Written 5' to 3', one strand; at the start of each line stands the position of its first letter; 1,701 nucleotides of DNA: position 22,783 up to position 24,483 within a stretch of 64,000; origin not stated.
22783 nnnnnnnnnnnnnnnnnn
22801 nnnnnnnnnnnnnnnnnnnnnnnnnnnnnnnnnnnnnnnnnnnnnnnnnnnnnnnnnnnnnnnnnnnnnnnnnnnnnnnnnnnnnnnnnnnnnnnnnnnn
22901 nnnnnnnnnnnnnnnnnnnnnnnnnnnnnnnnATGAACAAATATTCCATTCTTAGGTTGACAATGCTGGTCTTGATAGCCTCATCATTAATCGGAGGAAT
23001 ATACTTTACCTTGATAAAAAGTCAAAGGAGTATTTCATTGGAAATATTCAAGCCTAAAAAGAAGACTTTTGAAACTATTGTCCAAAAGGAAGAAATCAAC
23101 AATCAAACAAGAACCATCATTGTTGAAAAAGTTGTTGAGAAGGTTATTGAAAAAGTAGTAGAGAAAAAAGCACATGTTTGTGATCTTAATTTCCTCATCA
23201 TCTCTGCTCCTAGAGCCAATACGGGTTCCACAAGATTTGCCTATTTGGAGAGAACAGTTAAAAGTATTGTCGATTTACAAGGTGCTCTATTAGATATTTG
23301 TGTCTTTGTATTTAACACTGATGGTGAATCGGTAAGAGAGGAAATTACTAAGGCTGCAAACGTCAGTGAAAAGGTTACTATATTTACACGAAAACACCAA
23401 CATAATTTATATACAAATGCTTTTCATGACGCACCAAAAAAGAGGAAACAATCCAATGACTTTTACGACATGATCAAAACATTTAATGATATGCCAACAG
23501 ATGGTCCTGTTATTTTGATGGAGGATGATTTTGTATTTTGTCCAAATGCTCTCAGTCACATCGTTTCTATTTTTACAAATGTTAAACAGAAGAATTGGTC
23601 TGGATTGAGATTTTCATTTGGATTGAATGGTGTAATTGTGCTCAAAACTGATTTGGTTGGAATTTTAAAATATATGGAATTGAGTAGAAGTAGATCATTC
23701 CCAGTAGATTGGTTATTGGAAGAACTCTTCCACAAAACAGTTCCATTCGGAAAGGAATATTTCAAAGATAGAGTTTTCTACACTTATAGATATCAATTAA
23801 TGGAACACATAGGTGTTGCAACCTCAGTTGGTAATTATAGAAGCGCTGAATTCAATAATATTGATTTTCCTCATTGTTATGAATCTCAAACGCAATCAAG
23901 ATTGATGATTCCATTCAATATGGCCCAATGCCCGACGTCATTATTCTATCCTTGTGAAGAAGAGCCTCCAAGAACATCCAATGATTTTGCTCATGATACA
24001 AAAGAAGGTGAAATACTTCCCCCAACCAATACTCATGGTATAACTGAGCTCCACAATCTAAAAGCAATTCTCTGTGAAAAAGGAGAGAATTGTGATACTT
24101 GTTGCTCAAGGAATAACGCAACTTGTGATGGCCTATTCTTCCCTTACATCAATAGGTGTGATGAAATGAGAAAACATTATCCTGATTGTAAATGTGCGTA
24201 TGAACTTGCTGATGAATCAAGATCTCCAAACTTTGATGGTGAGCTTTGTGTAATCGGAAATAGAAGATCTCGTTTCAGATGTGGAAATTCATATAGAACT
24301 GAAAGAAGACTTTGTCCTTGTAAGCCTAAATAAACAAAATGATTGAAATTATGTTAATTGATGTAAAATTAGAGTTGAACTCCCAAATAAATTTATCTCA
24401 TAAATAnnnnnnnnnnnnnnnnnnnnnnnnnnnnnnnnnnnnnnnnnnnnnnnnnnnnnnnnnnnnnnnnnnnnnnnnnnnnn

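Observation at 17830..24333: Second glyco-block: tandem GT10 fucosyltransferases plus a divergent pair of GT54 (MGAT4-like) paralogs with about 50-bp spacers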

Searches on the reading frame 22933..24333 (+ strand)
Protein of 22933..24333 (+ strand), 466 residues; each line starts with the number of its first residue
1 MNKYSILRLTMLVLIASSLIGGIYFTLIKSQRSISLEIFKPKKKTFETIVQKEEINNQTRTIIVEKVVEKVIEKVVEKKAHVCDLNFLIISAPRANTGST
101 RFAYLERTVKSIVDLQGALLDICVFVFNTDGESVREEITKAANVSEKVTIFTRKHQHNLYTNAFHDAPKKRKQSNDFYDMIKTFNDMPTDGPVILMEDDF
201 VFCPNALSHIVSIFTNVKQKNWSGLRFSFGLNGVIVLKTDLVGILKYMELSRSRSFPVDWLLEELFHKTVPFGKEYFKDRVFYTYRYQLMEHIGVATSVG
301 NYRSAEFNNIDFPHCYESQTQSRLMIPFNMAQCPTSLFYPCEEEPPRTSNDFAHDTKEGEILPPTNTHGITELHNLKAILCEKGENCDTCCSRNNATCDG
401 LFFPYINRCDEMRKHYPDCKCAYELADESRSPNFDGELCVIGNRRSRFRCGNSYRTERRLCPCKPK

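Call 3: search_protein_families(library=pfam, proteins=[window:22933-24333:+], max_evalue=0.01)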
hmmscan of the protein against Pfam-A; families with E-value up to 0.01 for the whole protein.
window:22933-24333:+ (466 aa): 2 families
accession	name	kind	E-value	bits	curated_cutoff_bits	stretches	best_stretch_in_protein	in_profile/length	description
PF15024.11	Glyco_transf_18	-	1.5e-09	37.5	28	1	373-463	466-557/557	Glycosyltransferase family 18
PF04666.19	MGAT4_cons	-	1.7e-05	24.3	51.5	1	194-267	157-230/280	MGAT4 conserved region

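Call 7: find_encoding_contigs(protein=window:22933-24333:+, flank=10000, max_places=6)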
Protein window:22933-24333:+ (466 aa): no gene with exactly this product is on record in the collection.

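Call 8: find_homologous_proteins(query=window:22933-24333:+)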
Query window:22933-24333:+ (466 aa): 5 proteins with E <= 0.001 among 3405 candidates.
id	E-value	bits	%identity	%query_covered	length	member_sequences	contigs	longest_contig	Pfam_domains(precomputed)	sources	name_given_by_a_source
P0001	0.0e+0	1087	100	100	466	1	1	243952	PF04666.20,PF15024.12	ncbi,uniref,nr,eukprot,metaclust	ncbi:predicted protein [Naegleria gruberi]|uniref:Predicted protein n=1 Tax=Naegleria gruberi TaxID=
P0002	6.8e-139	481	57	76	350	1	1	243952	PF15024.12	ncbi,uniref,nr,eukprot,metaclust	ncbi:predicted protein [Naegleria gruberi]|uniref:Predicted protein n=1 Tax=Naegleria gruberi TaxID=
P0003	2.9e-97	344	41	82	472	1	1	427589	PF15024.12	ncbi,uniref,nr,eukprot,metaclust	ncbi:predicted protein [Naegleria gruberi]|uniref:Predicted protein n=1 Tax=Naegleria gruberi TaxID=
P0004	7.7e-91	323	41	78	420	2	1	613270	PF15024.12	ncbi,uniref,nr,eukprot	ncbi:hypothetical protein NAEGRDRAFT_57357 [Naegleria gruberi]|uniref:Glycosyltransferase family 18 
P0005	2.7e-83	298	41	82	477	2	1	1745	PF15024.12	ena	-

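Call 12: search_solved_structures(query=A1, max_evalue=10, show_alignments=3)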
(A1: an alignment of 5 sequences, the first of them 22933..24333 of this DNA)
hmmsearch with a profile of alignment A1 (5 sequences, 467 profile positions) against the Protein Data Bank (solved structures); distinct sequences matched with E-value up to 10: 6.
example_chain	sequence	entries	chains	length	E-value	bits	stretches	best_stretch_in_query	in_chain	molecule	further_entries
9f5h_A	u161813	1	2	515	3.4e-12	48.9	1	375-465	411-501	Secreted alpha-1,6-mannosylglycoprotein 6-beta-N-acetylglucosaminyltransferase A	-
6yjr_AAA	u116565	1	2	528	3.8e-12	48.7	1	375-465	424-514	Alpha-1,6-mannosylglycoprotein 6-beta-N-acetylglucosaminyltransferase A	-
6yjq_AAA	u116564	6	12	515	3.8e-12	48.7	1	375-465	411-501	Alpha-1,6-mannosylglycoprotein 6-beta-N-acetylglucosaminyltransferase A,Alpha-1,6-mannosyl | Alpha-1,6-mannosylglycoprotein 6-beta-N-acetylglucosaminyltransfera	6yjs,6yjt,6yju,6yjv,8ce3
5zic_A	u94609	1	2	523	3.8e-12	48.7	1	375-465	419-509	Alpha-1,6-mannosylglycoprotein 6-beta-N-acetylglucosaminyltransferase A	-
5zib_A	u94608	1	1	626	4.9e-12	48.4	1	375-465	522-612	Alpha-1,6-mannosylglycoprotein 6-beta-N-acetylglucosaminyltransferase A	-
2nrq_A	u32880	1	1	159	0.099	14.4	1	66-145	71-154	Hypothetical protein ORF-c20_032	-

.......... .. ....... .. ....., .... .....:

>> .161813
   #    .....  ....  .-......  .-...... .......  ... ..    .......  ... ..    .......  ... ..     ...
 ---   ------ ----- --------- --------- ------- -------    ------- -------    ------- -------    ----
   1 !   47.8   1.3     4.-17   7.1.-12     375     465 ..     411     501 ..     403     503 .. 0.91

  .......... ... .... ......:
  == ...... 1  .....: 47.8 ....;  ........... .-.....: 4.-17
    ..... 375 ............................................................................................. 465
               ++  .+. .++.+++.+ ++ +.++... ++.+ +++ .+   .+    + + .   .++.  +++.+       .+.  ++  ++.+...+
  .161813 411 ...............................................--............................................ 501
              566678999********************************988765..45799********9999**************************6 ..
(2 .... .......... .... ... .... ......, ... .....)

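Call 23: search_protein_representatives(alignment_id=A1)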
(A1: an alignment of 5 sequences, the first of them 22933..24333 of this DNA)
Query: 5 sequences, 467 profile positions. Proteins with E-value up to 0.001 (for the whole library): 736; up to 1e-10: 337; up to 1e-30: 38. The best 150 are listed.
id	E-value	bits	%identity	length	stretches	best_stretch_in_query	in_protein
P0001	2.8e-230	781.2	-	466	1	2-467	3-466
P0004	1.5e-204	696.3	-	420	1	88-465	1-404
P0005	2.5e-204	695.6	-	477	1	1-465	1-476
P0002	5.5e-183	625.2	-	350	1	106-467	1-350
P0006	2.4e-116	405.5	-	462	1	68-464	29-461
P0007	3.6e-102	358.8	-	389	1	88-464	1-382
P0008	3.4e-96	339.1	-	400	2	183-466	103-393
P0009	6.4e-83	295.3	-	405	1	77-466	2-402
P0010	1.0e-82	294.6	-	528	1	44-466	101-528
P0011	1.2e-76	274.6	-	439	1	71-464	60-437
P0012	8.2e-74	265.3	-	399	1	77-464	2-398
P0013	1.2e-70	254.8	-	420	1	64-465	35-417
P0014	1.9e-68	247.6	-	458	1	71-464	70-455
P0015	1.6e-62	228.1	-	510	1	5-465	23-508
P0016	1.4e-57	211.8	-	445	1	10-467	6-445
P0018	9.3e-45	169.5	-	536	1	155-465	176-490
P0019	1.1e-41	159.4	-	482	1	80-465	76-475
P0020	1.1e-40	156.0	-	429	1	70-465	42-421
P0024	3.3e-38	147.9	-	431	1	76-464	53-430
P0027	5.3e-35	137.3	-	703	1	174-466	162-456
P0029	9.4e-35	136.5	-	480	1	188-464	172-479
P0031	1.1e-33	132.9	-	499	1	190-464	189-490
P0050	6.7e-26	107.3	-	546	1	165-464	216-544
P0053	2.1e-25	105.6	-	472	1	46-464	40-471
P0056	6.4e-25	104.1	-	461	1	45-346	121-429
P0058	3.1e-24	101.8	-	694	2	189-343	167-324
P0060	3.2e-24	101.8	-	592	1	168-465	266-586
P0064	1.1e-22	96.7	-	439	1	159-422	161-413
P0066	1.9e-22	96.0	-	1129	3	187-424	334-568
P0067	2.3e-22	95.7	-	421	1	7-344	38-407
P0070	2.8e-22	95.4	-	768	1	160-341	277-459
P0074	6.5e-22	94.2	-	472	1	156-464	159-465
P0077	1.2e-21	93.3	-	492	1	154-465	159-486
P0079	1.8e-21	92.7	-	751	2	166-342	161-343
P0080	1.8e-21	92.7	-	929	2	218-460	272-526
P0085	6.0e-21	91.0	-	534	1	84-464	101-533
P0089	8.8e-21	90.4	-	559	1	162-466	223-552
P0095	6.2e-20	87.6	-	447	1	73-344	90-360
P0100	2.0e-19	86.0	-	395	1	73-342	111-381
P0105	6.2e-19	84.4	-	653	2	162-268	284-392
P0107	8.9e-19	83.8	-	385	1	77-349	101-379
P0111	1.2e-18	83.4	-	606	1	126-342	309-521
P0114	1.5e-18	83.0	-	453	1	73-347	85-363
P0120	5.8e-18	81.1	-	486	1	76-465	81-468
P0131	1.5e-17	79.8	-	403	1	46-345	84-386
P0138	5.7e-17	77.9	-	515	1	165-342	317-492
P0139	6.0e-17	77.8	-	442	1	74-342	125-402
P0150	1.4e-16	76.6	-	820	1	164-424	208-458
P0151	1.4e-16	76.6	-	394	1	22-346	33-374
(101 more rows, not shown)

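Call 24: predict_structure(alignment_id=A1)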
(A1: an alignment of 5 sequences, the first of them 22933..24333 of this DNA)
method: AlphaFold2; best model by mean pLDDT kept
length: 466 residues; sequences in the alignment: 5
mean_pLDDT: 55.8   pTM: 0.50
mean pLDDT of the five models: 55.8, 52.1, 49.9, 49.1, 46.9
residues with pLDDT >= 90: 0; 70-90: 136; 50-70: 155; < 50: 175
segments of 3 or more residues with pLDDT < 50: 29-79, 228-231, 276-374, 402-408, 427-429, 443-448
pLDDT, mean of each block of 10 residues (from residue 1): 72 82 59 31 27 32 29 33 81 60 75 69 82 70 70 65 57 79 85 75 56 64 56 71 83 60 61 48 33 30 29 27 28 30 31 25 33 58 81 80 46 64 52 64 50 64 73
secondary structure, 60 per line:
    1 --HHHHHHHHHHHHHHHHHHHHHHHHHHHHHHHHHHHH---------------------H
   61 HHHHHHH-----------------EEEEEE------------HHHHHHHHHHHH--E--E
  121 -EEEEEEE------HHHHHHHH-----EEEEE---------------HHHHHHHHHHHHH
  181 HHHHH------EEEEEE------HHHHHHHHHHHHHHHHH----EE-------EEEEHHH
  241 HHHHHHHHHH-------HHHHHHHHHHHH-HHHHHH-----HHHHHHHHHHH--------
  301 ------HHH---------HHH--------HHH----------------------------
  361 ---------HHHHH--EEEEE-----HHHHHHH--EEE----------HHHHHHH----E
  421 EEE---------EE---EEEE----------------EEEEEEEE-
elements in order: H3-38 H60-67 E85-90 H103-114 E122-128 H135-142 E148-152 H168-185 E192-197 H204-220 E234-237 H238-250 H258-269 H271-276 H282-292 H370-374 E377-381 H387-393 E396-398 H409-415 E420-423 E438-441 E458-465

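Call 26: search_protein_families(library=pfam, alignment_id=A2, max_evalue=0.001)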
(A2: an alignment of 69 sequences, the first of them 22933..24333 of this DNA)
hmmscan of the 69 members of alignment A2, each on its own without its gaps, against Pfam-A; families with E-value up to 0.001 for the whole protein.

A. member 1, window:22933-24333:+ (466 aa): 2 families
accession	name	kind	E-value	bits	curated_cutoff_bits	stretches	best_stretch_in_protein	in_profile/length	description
PF15024.11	Glyco_transf_18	-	1.5e-09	37.5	28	1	373-463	466-557/557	Glycosyltransferase family 18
PF04666.19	MGAT4_cons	-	1.7e-05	24.3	51.5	1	194-267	157-230/280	MGAT4 conserved region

B. families by the number of members that match (of 69 scanned): 4 families
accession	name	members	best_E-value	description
PF15024.11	Glyco_transf_18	36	1.1e-11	Glycosyltransferase family 18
PF04666.19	MGAT4_cons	21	6.5e-13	MGAT4 conserved region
PF00182.24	Glyco_hydro_19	2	2.3e-11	Chitinase class I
PF15991.10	G_path_suppress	1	0.00025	G-protein pathway suppressor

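Call 28: search_solved_structures(query=A2, max_evalue=10, show_alignments=0)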
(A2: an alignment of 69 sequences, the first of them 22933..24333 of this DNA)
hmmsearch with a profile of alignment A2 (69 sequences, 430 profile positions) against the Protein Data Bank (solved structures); distinct sequences matched with E-value up to 10: 6.
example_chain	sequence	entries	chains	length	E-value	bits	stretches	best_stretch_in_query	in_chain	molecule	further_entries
9f5h_A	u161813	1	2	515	2.8e-12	49.6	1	337-425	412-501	Secreted alpha-1,6-mannosylglycoprotein 6-beta-N-acetylglucosaminyltransferase A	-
6yjq_AAA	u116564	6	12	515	2.9e-12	49.6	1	337-425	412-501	Alpha-1,6-mannosylglycoprotein 6-beta-N-acetylglucosaminyltransferase A,Alpha-1,6-mannosyl | Alpha-1,6-mannosylglycoprotein 6-beta-N-acetylglucosaminyltransfera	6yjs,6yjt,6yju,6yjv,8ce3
5zic_A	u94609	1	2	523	2.9e-12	49.6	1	337-425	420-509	Alpha-1,6-mannosylglycoprotein 6-beta-N-acetylglucosaminyltransferase A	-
6yjr_AAA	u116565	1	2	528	3e-12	49.5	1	337-425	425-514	Alpha-1,6-mannosylglycoprotein 6-beta-N-acetylglucosaminyltransferase A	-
5zib_A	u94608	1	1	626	3.6e-12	49.3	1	337-425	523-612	Alpha-1,6-mannosylglycoprotein 6-beta-N-acetylglucosaminyltransferase A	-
5nc8_A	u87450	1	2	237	0.035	16.3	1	34-142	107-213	Potassium efflux system protein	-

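Call 33: find_homologous_proteins(query=A2, max_evalue=0.00001)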
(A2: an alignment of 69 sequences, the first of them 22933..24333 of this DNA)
Query A2 (69 sequences) (466 aa, profile of the alignment): 7 proteins with E <= 0.00001 among 7075 candidates.
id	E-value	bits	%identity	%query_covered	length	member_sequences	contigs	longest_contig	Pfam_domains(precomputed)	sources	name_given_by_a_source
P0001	1.1e-118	415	100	100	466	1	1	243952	PF04666.20,PF15024.12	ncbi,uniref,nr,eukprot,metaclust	ncbi:predicted protein [Naegleria gruberi]|uniref:Predicted protein n=1 Tax=Naegleria gruberi TaxID=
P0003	2.7e-115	404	41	82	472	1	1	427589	PF15024.12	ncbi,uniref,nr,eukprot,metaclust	ncbi:predicted protein [Naegleria gruberi]|uniref:Predicted protein n=1 Tax=Naegleria gruberi TaxID=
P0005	3.5e-110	387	41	82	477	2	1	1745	PF15024.12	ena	-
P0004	5.7e-109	383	41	78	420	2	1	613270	PF15024.12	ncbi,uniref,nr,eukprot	ncbi:hypothetical protein NAEGRDRAFT_57357 [Naegleria gruberi]|uniref:Glycosyltransferase family 18 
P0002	8.0e-106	373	57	76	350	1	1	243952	PF15024.12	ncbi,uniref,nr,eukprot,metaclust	ncbi:predicted protein [Naegleria gruberi]|uniref:Predicted protein n=1 Tax=Naegleria gruberi TaxID=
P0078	3.0e-81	292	23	81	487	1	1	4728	-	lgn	-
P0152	6.6e-43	165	37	37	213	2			-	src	-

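Call 34: list_cluster_members(proteins=[P0006, P0007, P0009, P0010, P0011, P0013, P0015, P0016, P0019, P0027])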
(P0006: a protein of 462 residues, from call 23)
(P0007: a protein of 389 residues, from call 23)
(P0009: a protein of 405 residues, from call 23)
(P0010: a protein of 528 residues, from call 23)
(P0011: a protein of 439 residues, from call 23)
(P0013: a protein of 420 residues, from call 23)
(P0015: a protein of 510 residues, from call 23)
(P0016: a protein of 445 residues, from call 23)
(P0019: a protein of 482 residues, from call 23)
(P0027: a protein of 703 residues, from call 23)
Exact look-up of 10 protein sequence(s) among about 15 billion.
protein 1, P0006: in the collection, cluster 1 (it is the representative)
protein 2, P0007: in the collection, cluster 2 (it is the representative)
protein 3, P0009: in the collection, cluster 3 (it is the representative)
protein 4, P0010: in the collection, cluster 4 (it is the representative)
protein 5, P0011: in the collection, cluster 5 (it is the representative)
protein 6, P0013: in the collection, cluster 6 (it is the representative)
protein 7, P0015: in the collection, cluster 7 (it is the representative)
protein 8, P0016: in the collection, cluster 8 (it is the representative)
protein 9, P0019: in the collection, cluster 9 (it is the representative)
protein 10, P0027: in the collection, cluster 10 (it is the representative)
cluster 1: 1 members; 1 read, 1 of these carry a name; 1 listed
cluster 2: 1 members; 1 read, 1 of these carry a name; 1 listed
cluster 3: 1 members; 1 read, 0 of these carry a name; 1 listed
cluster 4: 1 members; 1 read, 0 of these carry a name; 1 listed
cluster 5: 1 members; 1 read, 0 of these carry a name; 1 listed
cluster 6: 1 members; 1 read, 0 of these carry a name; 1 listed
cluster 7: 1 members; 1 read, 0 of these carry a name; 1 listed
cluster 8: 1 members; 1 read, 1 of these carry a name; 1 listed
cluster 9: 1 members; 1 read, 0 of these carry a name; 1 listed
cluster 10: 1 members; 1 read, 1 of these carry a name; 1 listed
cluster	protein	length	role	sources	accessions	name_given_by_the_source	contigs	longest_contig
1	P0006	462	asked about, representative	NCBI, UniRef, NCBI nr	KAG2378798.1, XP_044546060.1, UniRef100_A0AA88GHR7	hypothetical protein C9374_007946 [Naegleria lovaniensis] | Glycosyltransferase family 18 catalytic domain-containing protein n=1 Tax=Naegleria ... | uncharacterized protein C9374_007946 [Naegleria lovaniensis]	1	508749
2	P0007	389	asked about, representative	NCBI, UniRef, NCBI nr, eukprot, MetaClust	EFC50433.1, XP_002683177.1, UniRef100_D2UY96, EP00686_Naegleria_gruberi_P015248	hypothetical protein NAEGRDRAFT_77773 [Naegleria gruberi] | Glycosyltransferase family 18 catalytic domain-containing protein n=1 Tax=Naegleria ... | uncharacterized protein NAEGRDRAFT_77773 [Naegleria gruberi]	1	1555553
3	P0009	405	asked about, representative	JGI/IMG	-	-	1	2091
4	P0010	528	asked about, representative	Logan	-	-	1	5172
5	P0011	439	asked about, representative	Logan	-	-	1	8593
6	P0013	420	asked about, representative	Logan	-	-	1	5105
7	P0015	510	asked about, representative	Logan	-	-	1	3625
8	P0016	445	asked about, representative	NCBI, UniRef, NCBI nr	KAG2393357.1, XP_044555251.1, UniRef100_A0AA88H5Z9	hypothetical protein C9374_006888 [Naegleria lovaniensis] | Glycosyltransferase family 18 catalytic domain-containing protein n=1 Tax=Naegleria ... | uncharacterized protein C9374_006888 [Naegleria lovaniensis]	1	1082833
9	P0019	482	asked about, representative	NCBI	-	-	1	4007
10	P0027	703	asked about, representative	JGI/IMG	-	predicted chitinase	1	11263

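Call 35: predict_structure(alignment_id=A2)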
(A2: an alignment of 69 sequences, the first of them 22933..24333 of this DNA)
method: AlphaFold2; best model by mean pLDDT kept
length: 466 residues; sequences in the alignment: 69
mean_pLDDT: 86.2   pTM: 0.79
mean pLDDT of the five models: 86.2, 85.5, 85.0, 84.8, 84.7
residues with pLDDT >= 90: 306; 70-90: 89; 50-70: 28; < 50: 43
segments of 3 or more residues with pLDDT < 50: 40-60, 68-74, 349-361
pLDDT, mean of each block of 10 residues (from residue 1): 81 97 92 60 46 46 50 56 94 90 96 91 96 90 86 91 84 96 96 97 94 90 96 97 98 94 97 98 96 89 86 92 88 90 60 45 67 96 98 97 94 97 86 94 92 96 97
secondary structure, 60 per line:
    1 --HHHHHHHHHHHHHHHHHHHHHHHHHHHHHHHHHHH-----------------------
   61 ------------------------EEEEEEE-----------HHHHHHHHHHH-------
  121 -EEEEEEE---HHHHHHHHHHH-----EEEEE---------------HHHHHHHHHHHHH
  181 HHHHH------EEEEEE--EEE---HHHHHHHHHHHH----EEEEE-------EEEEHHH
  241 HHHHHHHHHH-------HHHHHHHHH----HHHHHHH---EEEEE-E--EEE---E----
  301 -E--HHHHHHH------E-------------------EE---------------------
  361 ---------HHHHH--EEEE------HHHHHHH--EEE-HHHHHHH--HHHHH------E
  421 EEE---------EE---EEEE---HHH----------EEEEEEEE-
elements in order: H3-37 E85-91 H103-113 E122-128 H132-142 E148-152 H168-185 E192-197 E200-202 H206-217 E222-226 E234-237 H238-250 H258-266 H271-277 E281-285 E290-292 H305-311 H370-374 E377-380 H387-393 E396-398 H400-406 H409-413 E420-423 E438-441 E458-465

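Call 42: fold_search(model_id=the predicted structure, library=pdb)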
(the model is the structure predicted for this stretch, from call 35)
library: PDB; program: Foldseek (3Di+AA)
matches with E <= 10: 1427; with E <= 0.001: 112
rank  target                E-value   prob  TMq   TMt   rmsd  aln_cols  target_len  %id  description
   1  9f5h_A                2.7e-07  1.00  0.19  0.17  19.5       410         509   12  Crystal structure of MGAT5 bump-and-hole mutant in complex with UDP and M592 (released 2024-10-02)
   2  1foa                  3.5e-07  1.00  0.34  0.44   4.2       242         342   13  CRYSTAL STRUCTURE OF N-ACETYLGLUCOSAMINYLTRANSFERASE I (released 2001-05-16)
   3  9omn_B                3.5e-07  1.00  0.30  0.48   6.0       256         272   11  WrtF fucosyltransferase - GDP-2-deoxy-2-fluoro-beta-L-fucose (released 2025-10-29)
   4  9omm_B                4.2e-07  1.00  0.29  0.47   6.2       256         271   12  WrtF fucosyltransferase - tetrasaccharide product (released 2025-10-29)
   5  9oml_A                4.5e-07  1.00  0.29  0.50   4.6       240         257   11  WrtF fucosyltransferase - acetylated trisaccharide acceptor (released 2025-10-29)
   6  9omh_D                4.8e-07  1.00  0.29  0.48   5.7       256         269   11  WrtF fucosyltransferase - Apo (released 2025-10-29)
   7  9omh_A                4.8e-07  1.00  0.29  0.48   5.9       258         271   12  WrtF fucosyltransferase - Apo (released 2025-10-29)
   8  6yjq_AAA              7.9e-07  1.00  0.19  0.18  19.7       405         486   13  Crystal structure of unliganded MGAT5 (alpha-1,6-mannosylglycoprotein 6-beta-N-acetylglucosaminyltransferase V) lumi (released 2020-08-05)
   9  9oml_B                9.5e-07  1.00  0.29  0.46   6.1       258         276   12  WrtF fucosyltransferase - acetylated trisaccharide acceptor (released 2025-10-29)
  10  9omi_A                1.1e-06  1.00  0.28  0.46   4.8       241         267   11  WrtF fucosyltransferase - GDP (released 2025-10-29)
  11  1qg8                  1.3e-06  1.00  0.28  0.49   6.6       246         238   11  NATIVE (MAGNESIUM-CONTAINING) SPSA FROM BACILLUS SUBTILIS (released 2000-04-21)
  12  6yjr_AAA              1.3e-06  1.00  0.18  0.17  19.1       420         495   12  Crystal structure of unliganded MGAT5 (alpha-1,6-mannosylglycoprotein 6-beta-N-acetylglucosaminyltransferase V) lumi (released 2020-08-05)
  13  5zic_A                1.4e-06  1.00  0.19  0.18  19.7       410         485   13  Crystal structure of human GnT-V luminal domain in complex with acceptor sugar (released 2018-08-01)
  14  1fo8                  1.6e-06  1.00  0.33  0.45   4.3       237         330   13  CRYSTAL STRUCTURE OF N-ACETYLGLUCOSAMINYLTRANSFERASE I (released 2001-04-25)
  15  9f5h_B                1.7e-06  1.00  0.19  0.18  19.4       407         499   12  Crystal structure of MGAT5 bump-and-hole mutant in complex with UDP and M592 (released 2024-10-02)
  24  6yjq_BBB              3.1e-06  1.00  0.19  0.17  19.7       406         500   13  Crystal structure of unliganded MGAT5 (alpha-1,6-mannosylglycoprotein 6-beta-N-acetylglucosaminyltransferase V) lumi (released 2020-08-05)
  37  5zib                  1.0e-05  1.00  0.18  0.15  19.3       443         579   12  Crystal structure of human GnT-V luminal domain in apo form (released 2018-08-01)
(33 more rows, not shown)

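Call 44: find_encoding_contigs(protein=P0006, flank=10000, max_places=3)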
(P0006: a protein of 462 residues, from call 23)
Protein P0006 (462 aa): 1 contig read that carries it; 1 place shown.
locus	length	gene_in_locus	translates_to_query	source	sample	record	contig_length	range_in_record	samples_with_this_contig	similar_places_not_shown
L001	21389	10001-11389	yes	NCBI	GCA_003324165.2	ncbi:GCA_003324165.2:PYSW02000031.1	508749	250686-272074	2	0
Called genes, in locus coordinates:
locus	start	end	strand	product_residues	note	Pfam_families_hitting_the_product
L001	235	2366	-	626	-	PF04191:PEMT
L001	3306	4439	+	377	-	PF03006:HlyIII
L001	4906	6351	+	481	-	PF07648:Kazal_2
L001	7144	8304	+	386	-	-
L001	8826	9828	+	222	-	PF00106:adh_short (weak), PF13460:NAD_binding_10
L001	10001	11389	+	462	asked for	PF15024:Glyco_transf_18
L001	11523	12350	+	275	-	PF10274:ParcG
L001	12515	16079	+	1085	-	-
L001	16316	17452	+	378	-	-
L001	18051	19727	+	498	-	-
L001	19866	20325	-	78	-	PF05493:ATP_synt_H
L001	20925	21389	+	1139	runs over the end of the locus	PF22486:MATH_2, PF00443:UCH, PF13423:UCH_1, PF12436:USP7_ICP0_bdg, PF14533:USP7_C2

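Call 45: find_encoding_contigs(protein=P0001, flank=10000, max_places=3)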
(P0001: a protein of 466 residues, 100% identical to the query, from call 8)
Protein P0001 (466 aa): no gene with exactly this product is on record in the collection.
